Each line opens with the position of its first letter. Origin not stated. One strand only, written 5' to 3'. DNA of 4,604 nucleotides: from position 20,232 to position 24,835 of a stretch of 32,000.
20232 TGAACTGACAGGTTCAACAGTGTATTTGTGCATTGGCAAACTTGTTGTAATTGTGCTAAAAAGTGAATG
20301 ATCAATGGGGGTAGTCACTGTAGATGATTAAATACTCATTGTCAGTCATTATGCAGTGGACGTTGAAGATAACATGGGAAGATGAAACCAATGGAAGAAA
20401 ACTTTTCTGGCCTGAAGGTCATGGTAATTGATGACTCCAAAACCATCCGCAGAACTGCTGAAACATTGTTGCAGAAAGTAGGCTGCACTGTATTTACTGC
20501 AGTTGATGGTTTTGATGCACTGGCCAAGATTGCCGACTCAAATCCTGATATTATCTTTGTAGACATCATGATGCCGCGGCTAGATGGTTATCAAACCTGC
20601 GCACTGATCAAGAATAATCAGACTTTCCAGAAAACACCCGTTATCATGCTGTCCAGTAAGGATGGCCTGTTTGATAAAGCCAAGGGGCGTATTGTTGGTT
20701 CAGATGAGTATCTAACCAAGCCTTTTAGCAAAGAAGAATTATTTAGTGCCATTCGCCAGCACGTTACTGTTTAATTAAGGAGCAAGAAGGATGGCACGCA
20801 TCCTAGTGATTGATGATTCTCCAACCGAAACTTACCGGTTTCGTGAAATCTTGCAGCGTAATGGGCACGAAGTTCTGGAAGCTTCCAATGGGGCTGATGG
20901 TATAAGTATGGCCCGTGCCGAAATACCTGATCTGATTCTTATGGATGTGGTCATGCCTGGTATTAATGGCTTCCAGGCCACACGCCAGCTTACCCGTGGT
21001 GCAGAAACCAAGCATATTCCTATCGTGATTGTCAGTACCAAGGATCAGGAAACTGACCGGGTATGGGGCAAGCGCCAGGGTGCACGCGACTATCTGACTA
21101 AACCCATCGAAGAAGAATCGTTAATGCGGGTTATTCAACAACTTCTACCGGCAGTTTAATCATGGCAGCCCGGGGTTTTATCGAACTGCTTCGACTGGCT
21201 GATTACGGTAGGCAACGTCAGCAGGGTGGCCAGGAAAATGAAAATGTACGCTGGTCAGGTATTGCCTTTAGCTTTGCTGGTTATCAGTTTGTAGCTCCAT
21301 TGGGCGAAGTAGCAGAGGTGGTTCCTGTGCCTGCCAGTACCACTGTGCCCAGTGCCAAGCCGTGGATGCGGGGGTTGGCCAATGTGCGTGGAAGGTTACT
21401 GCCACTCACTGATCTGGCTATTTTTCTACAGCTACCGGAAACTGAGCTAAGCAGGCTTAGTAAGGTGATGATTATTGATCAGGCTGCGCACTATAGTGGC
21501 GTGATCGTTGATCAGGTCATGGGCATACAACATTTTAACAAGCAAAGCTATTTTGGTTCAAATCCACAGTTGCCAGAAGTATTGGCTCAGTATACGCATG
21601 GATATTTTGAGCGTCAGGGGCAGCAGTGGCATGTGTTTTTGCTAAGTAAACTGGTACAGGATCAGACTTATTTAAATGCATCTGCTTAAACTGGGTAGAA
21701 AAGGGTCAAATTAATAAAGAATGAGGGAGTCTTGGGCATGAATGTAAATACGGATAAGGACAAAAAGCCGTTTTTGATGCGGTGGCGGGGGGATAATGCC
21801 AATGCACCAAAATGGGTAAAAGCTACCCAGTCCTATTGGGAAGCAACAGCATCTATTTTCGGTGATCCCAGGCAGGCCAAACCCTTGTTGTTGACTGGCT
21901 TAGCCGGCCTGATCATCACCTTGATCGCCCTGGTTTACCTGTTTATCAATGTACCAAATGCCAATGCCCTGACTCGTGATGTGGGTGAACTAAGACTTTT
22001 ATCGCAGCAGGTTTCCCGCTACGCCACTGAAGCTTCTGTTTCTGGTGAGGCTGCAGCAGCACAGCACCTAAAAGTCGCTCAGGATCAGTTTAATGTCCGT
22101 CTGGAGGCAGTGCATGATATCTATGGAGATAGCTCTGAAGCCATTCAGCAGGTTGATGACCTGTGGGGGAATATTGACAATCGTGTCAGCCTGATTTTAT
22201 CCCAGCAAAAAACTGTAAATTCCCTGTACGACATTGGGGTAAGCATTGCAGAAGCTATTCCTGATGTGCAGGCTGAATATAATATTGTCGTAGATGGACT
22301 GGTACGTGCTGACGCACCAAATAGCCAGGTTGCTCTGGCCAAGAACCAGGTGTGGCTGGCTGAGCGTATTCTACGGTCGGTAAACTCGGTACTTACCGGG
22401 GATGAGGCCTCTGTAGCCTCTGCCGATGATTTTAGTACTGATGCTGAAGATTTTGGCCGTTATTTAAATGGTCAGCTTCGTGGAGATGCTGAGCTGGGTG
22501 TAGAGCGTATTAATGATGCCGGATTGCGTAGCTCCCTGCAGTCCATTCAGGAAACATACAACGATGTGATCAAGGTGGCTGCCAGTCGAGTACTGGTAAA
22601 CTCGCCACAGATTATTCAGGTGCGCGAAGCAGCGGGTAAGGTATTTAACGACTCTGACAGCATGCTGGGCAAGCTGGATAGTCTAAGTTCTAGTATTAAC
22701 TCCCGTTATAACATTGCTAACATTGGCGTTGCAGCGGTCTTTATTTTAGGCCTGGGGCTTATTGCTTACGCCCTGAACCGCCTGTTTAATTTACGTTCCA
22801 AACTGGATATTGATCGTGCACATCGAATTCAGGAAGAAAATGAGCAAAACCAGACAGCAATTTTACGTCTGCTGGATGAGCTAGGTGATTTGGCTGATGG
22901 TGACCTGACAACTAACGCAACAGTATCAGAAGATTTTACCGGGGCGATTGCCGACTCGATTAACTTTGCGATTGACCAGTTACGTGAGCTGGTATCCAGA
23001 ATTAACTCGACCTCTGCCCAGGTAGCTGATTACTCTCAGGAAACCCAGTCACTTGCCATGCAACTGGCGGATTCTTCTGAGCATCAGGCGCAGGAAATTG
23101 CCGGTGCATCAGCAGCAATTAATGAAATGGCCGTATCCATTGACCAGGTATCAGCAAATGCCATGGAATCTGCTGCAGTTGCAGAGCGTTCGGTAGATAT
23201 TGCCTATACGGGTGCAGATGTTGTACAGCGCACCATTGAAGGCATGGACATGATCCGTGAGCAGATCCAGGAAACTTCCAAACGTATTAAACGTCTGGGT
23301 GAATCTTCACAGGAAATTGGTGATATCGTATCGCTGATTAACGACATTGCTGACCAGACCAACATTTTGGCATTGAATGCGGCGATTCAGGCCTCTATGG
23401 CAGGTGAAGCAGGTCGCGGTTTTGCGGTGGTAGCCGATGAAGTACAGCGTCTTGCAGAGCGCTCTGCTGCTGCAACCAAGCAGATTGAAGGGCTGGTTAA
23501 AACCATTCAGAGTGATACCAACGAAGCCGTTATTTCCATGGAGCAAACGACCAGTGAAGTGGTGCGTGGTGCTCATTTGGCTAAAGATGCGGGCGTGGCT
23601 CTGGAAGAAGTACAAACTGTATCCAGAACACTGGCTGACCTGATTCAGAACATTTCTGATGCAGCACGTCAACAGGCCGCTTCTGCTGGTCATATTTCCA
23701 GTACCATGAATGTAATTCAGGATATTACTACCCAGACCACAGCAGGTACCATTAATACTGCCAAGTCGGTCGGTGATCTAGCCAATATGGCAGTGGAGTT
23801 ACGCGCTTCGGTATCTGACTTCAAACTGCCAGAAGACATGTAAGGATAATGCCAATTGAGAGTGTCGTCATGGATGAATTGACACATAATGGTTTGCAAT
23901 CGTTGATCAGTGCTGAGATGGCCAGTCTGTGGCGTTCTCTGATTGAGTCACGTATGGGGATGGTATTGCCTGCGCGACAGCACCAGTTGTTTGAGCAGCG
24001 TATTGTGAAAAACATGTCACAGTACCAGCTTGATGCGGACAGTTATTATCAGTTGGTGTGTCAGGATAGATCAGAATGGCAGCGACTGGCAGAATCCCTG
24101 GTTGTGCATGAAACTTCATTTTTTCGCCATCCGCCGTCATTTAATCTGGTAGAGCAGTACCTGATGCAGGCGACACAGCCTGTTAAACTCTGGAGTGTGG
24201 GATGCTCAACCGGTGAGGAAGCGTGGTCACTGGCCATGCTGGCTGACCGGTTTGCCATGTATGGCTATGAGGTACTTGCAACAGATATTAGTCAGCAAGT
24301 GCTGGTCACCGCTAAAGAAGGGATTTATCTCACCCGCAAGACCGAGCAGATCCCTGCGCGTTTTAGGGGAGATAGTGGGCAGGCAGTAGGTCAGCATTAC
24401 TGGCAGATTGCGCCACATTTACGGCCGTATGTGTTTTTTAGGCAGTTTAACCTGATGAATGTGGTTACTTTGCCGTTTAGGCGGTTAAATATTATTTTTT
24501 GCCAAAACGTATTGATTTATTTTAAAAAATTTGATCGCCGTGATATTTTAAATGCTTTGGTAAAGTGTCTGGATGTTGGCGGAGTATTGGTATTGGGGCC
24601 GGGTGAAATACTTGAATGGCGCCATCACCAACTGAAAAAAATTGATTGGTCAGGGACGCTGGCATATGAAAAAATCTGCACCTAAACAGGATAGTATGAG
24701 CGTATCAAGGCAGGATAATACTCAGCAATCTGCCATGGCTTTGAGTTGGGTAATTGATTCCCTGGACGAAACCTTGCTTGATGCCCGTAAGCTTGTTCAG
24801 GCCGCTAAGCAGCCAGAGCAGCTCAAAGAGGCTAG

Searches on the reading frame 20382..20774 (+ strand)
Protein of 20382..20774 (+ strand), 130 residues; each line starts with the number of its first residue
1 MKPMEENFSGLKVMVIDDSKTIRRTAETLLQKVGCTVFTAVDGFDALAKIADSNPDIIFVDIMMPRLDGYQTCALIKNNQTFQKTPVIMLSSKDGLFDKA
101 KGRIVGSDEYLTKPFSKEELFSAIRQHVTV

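Call 61: search_protein_families(library=pfam, proteins=[window:20382-20774:+])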
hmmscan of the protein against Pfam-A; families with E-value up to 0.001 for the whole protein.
window:20382-20774:+ (130 aa): 1 family
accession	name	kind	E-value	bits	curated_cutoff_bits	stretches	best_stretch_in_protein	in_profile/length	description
PF00072.30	Response_reg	-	1.7e-27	96.3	30.2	1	13-125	1-111/111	Response regulator receiver domain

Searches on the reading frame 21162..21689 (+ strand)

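Call 61: search_protein_families(library=pfam, proteins=[window:21162-21689:+])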
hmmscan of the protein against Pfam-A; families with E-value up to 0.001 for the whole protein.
window:21162-21689:+ (175 aa): 1 family
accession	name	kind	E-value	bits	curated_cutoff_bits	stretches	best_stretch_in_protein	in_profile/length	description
PF01584.24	CheW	-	8e-24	84.3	23.5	1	34-167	3-136/138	CheW-like domain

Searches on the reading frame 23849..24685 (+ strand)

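Call 61: search_protein_families(library=pfam, proteins=[window:23849-24685:+])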
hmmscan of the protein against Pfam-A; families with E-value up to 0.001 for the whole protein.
window:23849-24685:+ (278 aa): 3 families
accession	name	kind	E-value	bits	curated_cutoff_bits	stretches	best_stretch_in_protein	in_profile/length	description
PF01739.24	CheR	-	1.3e-42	145.9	27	1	88-265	2-189/195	CheR methyltransferase, SAM binding domain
PF08242.18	Methyltransf_12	-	3.4e-05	24.9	30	0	117-247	3-98/98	Methyltransferase domain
PF13649.12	Methyltransf_25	-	0.00077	20.5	27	0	117-158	4-40/97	Methyltransferase domain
